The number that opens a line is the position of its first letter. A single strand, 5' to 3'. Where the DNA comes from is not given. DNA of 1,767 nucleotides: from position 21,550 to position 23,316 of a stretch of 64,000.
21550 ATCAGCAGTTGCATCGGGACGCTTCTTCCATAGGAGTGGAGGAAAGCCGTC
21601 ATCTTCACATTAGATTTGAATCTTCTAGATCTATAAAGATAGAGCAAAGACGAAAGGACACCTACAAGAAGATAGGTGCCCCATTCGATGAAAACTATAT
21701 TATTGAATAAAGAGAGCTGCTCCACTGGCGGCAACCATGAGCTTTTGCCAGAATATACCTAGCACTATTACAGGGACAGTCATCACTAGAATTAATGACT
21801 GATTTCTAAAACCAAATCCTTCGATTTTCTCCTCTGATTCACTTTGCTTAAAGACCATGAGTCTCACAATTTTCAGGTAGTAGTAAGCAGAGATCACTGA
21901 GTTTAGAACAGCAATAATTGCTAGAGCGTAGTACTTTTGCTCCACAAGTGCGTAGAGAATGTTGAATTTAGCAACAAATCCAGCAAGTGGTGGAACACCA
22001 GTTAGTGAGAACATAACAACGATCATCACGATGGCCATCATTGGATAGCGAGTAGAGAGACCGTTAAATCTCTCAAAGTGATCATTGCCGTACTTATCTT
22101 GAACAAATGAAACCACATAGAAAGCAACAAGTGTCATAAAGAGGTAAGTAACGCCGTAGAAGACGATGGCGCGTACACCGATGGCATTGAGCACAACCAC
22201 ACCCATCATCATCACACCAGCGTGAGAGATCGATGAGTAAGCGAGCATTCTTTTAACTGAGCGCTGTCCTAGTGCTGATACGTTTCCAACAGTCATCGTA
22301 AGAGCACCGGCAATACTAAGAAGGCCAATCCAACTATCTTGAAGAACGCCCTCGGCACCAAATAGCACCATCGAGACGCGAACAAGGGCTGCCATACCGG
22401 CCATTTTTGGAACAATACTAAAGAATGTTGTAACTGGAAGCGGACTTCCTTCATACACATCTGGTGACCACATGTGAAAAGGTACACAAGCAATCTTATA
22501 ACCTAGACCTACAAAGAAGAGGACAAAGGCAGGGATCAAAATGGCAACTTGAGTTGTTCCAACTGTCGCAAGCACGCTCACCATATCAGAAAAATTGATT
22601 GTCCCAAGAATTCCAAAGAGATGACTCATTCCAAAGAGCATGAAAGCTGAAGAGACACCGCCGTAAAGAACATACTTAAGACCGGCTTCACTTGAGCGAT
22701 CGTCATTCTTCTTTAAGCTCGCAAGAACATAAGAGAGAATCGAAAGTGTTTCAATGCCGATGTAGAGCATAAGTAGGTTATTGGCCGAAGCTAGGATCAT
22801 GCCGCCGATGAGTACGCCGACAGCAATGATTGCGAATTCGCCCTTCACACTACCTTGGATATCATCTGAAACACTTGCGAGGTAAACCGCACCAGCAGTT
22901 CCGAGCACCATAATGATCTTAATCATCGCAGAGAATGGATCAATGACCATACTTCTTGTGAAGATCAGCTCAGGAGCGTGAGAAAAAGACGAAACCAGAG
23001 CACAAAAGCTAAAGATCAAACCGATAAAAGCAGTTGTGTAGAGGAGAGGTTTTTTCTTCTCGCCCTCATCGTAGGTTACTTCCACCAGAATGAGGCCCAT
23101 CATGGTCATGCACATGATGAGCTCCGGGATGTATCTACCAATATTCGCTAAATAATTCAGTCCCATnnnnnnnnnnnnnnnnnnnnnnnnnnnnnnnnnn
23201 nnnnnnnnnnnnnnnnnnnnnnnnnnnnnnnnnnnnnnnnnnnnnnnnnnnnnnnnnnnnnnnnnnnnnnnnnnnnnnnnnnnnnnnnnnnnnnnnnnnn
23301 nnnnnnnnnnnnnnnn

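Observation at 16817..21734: Seven consecutive orphan polytopic membrane-protein genes translationally coupled to the 3' end of nuoN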

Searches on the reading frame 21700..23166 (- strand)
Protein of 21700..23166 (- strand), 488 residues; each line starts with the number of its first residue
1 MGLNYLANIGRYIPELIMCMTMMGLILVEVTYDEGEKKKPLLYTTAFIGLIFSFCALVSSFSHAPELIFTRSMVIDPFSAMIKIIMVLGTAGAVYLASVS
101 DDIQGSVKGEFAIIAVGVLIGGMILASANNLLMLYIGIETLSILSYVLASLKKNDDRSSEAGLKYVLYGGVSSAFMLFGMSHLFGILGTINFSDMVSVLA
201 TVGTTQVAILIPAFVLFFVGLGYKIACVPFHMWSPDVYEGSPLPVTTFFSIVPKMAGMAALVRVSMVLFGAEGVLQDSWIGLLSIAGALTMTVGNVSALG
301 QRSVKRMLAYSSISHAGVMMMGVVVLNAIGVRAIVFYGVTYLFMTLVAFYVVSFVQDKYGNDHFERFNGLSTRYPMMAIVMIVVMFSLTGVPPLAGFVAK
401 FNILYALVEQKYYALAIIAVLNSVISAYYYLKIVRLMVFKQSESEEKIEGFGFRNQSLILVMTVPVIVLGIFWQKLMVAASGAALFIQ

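Call 5: search_protein_families(library=pfam, proteins=[window:21700-23166:-], max_evalue=1)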
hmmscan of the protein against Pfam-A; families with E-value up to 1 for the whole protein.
window:21700-23166:- (488 aa): 2 families
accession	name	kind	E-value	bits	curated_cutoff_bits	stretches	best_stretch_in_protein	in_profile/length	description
PF00361.26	Proton_antipo_M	-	9.5e-74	248.7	21.5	1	128-426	1-294/294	NADH:quinone oxidoreductase/Mrp antiporter, TM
PF19530.4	Ndh2_N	-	0.024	15.3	27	1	13-90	16-91/100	NAD(P)H-quinone oxidoreductase subunit 2 N-terminal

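Call 6: search_protein_families(library=ncbifam, proteins=[window:21700-23166:-], max_evalue=1)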
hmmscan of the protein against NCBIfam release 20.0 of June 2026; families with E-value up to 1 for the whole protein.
window:21700-23166:- (488 aa): 71 families (the best 25 are shown)
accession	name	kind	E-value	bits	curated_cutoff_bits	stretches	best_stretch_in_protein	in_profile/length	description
TIGR01770.1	NDH_I_N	subfamily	1.4e-123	413.3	332.6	1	12-473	4-468/472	NADH-quinone oxidoreductase subunit NuoN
NF004440.0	PRK05777.1-3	equivalog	5.6e-111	371.7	519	1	7-484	6-473/477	NADH-quinone oxidoreductase subunit NuoN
NF004442.0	PRK05777.1-5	equivalog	1e-106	357.8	523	1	8-481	7-475/483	NADH-quinone oxidoreductase subunit NuoN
NF004446.0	PRK05777.2-4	equivalog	2.3e-98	330.5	590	1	11-472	13-483/502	NADH-quinone oxidoreductase subunit NuoN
NF002701.0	PRK02504.1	equivalog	3.5e-97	326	569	1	8-447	11-444/513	NAD(P)H-quinone oxidoreductase subunit N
NF004441.0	PRK05777.1-4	equivalog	3e-87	293.4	477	1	119-487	155-523/524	NADH-quinone oxidoreductase subunit NuoN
NF004443.0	PRK05777.2-1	equivalog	2.9e-82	277.4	626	1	13-472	15-480/506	NADH-quinone oxidoreductase subunit NuoN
NF004444.0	PRK05777.2-2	equivalog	1.7e-76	258.3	496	1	9-472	14-478/496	NADH-quinone oxidoreductase subunit NuoN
NF004445.0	PRK05777.2-3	equivalog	4.9e-71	240.1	408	1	11-473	9-463/475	NADH-quinone oxidoreductase subunit NuoN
NF004439.0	PRK05777.1-1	equivalog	2.5e-67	227.9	531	1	13-478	12-476/485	NADH-quinone oxidoreductase subunit NuoN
NF004447.0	PRK05777.2-5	equivalog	1.4e-59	202.4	547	1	67-449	57-433/458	NADH-quinone oxidoreductase subunit NuoN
NF006241.0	PRK08377.1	equivalog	6.2e-57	193.7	645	1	73-477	74-467/494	NADH dehydrogenase subunit N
NF009306.0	PRK12663.1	equivalog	5.9e-52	177.1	542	1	72-484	72-478/498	Na+/H+ antiporter subunit D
TIGR01972.1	NDH_I_M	subfamily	4e-48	164.3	263.8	1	26-477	43-472/486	NADH-quinone oxidoreductase subunit M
NF004448.0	PRK05777.2-6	equivalog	9.5e-47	160.1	869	1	65-442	67-446/492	NADH-quinone oxidoreductase subunit NuoN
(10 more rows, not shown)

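Call 12: list_cluster_members(proteins=[P0001, window:21700-23166:-, window:16817-17866:-, window:17842-18684:-, window:20579-21382:-])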
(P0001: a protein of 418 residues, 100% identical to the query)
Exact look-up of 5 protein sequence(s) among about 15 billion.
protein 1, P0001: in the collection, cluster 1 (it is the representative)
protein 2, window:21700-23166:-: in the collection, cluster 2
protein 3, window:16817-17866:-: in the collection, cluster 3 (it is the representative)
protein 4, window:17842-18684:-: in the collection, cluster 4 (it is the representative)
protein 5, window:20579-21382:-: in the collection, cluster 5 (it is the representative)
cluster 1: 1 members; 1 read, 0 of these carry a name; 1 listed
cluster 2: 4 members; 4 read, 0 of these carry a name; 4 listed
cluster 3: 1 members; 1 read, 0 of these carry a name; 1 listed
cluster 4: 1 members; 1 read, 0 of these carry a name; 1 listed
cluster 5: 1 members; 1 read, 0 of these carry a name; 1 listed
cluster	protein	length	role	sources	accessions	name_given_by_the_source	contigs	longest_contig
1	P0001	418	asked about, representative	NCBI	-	-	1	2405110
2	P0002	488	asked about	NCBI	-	-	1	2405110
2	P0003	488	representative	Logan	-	-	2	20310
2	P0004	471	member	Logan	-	-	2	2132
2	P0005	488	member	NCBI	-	-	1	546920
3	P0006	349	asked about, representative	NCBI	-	-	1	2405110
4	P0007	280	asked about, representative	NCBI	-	-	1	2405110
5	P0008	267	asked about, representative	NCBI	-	-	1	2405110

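Call 17: find_related_loci(query=window:21700-23166:-, collection=genome_contigs, flank=10000)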
Query window:21700-23166:- (488 aa) in genome_contigs; peptide patterns used: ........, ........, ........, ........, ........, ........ (x = any residue, [..] = any of these).
117 stretches matched a pattern; 84 encode a relative of the query (tblastn E <= 1e-3); the best 80 are kept; 80 distinct loci.
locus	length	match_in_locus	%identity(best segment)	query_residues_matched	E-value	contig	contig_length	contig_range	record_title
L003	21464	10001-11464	95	1-488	0e+0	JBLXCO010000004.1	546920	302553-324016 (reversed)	MAG: Bacteriovoracaceae bacterium isolate ES17-01 S17maxbin_out.001RE.5K@4, whole genome shotgun sequence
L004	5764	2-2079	69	1-488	0e+0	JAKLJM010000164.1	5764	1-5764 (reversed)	MAG: Bacteriovoracaceae bacterium isolate MAG.360 MAG.360-scaffold_5983, whole genome shotgun sequence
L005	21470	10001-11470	68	1-487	0e+0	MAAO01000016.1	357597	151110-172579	Halobacteriovorax marinus isolate 36_234_T64 BD02T64_scaffold_17, whole genome shotgun sequence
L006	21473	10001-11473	68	1-488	0e+0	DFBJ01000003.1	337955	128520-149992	MAG TPA_asm: Bacteriovoracaceae bacterium UBA3083 UBA3083_contig_5724, whole genome shotgun sequence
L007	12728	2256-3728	68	1-488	0e+0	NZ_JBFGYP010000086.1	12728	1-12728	MAG: Halobacteriovorax sp. isolate Mix_sand06.2021.04.G.18 k141_135116_length_12728_cov_35.6399, whole genome shotgun se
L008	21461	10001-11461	68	1-487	0e+0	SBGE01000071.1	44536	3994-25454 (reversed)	MAG: Deltaproteobacteria bacterium isolate M0603 scaffold_89_1, whole genome shotgun sequence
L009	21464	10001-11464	66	1-488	0e+0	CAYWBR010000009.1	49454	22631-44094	MAG TPA_asm: uncultured Bacteriovorax sp. isolate SRP342105_co2_339 genome assembly, contig: NODE_632_length_49454_cov_6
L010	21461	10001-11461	67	1-487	0e+0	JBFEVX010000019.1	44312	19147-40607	MAG: Bacteriovoracaceae bacterium isolate Mix_mud08.2021.06.43 k141_1654632_length_44312_cov_10.0000, whole genome shotg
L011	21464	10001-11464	67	1-488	0e+0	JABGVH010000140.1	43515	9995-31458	MAG: Halobacteriovoraceae bacterium isolate SI034_bin23 k141_293526, whole genome shotgun sequence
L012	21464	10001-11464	66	1-488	0e+0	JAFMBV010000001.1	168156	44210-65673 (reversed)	MAG: Bacteriovoracaceae bacterium isolate CPBay_Spr15L08_3 NODE_9_length_168156_cov_5.643375, whole genome shotgun seque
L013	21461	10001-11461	67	1-487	0e+0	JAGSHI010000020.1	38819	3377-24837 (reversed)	MAG: Bacteriovoracaceae bacterium isolate GY13CL_bin.21 k141_157746_length_38819_cov_17.3680, whole genome shotgun seque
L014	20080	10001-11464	64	1-488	0e+0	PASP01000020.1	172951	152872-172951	MAG: Halobacteriovoraceae bacterium isolate SAT179 MHASMcontig_1010842, whole genome shotgun sequence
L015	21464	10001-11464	66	1-488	0e+0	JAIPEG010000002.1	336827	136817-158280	MAG: Bacteriovoracaceae bacterium isolate Tobar13m-G32 Tobar13m-C22, whole genome shotgun sequence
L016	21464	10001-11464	64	1-488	0e+0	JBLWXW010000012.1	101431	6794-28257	MAG: Bacteriovoracaceae bacterium isolate EA23-03 A23maxbin.009RE.5K@12, whole genome shotgun sequence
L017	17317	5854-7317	64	1-488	0e+0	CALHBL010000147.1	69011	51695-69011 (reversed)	MAG: uncultured Bacteriovoracaceae bacterium isolate H3_Bin_Bin_197_1 genome assembly, contig: c_000003046266, whole gen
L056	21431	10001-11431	55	1-476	8e-178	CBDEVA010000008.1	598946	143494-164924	MAG: Bacteriovoracaceae bacterium isolate 27f3b15a-717a-43de-887f-5d39fd262c9e genome assembly, contig: contig_8, whole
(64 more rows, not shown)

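Call 31: find_related_loci(query=window:21700-23166:-, collection=metagenome_contigs, flank=10000)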
Query window:21700-23166:- (488 aa) in metagenome_contigs; peptide patterns used: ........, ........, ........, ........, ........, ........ (x = any residue, [..] = any of these).
95 stretches matched a pattern; 60 encode a relative of the query (tblastn E <= 1e-3); 60 distinct loci.
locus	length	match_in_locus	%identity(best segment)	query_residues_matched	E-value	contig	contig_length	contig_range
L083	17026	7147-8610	69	1-488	0e+0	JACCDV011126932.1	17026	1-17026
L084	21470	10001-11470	68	1-487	0e+0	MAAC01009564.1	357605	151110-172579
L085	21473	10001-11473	68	1-488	0e+0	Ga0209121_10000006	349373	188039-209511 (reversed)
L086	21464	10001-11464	67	1-488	0e+0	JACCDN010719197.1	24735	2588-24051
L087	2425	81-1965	67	1-488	0e+0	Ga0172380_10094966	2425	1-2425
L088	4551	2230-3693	67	1-488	0e+0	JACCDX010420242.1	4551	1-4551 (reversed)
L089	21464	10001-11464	66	1-488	0e+0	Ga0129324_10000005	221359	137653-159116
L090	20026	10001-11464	64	1-488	0e+0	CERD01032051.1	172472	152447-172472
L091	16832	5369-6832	64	1-488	0e+0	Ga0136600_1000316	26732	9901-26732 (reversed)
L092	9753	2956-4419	65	1-488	0e+0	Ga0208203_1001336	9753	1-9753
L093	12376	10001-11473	65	1-488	0e+0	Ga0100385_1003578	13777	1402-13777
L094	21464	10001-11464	65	1-488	0e+0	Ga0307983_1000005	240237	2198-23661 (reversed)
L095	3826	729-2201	65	1-488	0e+0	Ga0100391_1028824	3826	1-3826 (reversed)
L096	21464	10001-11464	64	1-488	0e+0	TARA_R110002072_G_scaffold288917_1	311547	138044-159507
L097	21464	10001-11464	63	1-488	0e+0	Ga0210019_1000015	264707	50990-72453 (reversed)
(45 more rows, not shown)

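Call 75: search_protein_families(library=pfam, proteins=[L009:11477-11833:+, L009:11840-12886:+, L009:12892-13398:+, L009:13401-13691:+, L009:13701-15674:+, L009:15697-17178:+, L009:17183-18568:+, L008:13617-15230:+, L008:15230-16390:+], max_evalue=0.001)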
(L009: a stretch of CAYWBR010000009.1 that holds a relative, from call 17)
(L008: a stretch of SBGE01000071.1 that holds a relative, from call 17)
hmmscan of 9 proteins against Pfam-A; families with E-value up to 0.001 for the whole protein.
L009:11477-11833:+ (119 aa): 1 family
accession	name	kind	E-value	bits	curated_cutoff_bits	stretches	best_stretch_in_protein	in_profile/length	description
PF00507.24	Oxidored_q4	-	1.3e-27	96.3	23.3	1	18-117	2-99/99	NADH-ubiquinone/plastoquinone oxidoreductase, chain 3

L009:11840-12886:+ (349 aa): 1 family
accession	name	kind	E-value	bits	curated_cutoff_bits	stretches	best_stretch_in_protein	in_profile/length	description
PF00146.26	NADHdh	-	1.7e-106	356.4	27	1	12-340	3-297/298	NADH dehydrogenase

L009:12892-13398:+ (169 aa): 1 family
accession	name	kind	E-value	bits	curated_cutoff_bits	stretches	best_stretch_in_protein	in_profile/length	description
PF00499.25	Oxidored_q3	-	5.2e-30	104.5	33.2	1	15-157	1-146/146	NADH-ubiquinone/plastoquinone oxidoreductase chain 6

L009:13401-13691:+ (97 aa): 1 family
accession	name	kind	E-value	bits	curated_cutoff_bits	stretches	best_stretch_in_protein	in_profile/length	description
PF00420.29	Oxidored_q2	-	2.8e-26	91.5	26.1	1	3-94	1-92/95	NADH-ubiquinone/plastoquinone oxidoreductase chain 4L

L009:13701-15674:+ (658 aa): 2 families
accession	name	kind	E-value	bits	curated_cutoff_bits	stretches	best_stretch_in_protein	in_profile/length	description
PF00361.26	Proton_antipo_M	-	1.5e-79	267.7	21.5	1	136-427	3-294/294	NADH:quinone oxidoreductase/Mrp antiporter, TM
PF00662.26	Proton_antipo_N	-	3.9e-15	55.9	24.5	1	68-118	1-51/51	NADH-Ubiquinone oxidoreductase (complex I), chain 5 N-terminus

L009:15697-17178:+ (494 aa): 1 family
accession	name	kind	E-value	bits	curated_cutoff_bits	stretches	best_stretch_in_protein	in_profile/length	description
PF00361.26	Proton_antipo_M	-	2e-73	247.6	21.5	1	128-423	1-291/294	NADH:quinone oxidoreductase/Mrp antiporter, TM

L009:17183-18568:+ (462 aa): 1 family
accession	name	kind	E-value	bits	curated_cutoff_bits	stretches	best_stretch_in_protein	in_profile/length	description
PF00361.26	Proton_antipo_M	-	2.3e-36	126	21.5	1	114-406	1-293/294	NADH:quinone oxidoreductase/Mrp antiporter, TM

L008:13617-15230:+ (538 aa): 0 families

L008:15230-16390:+ (387 aa): 0 families
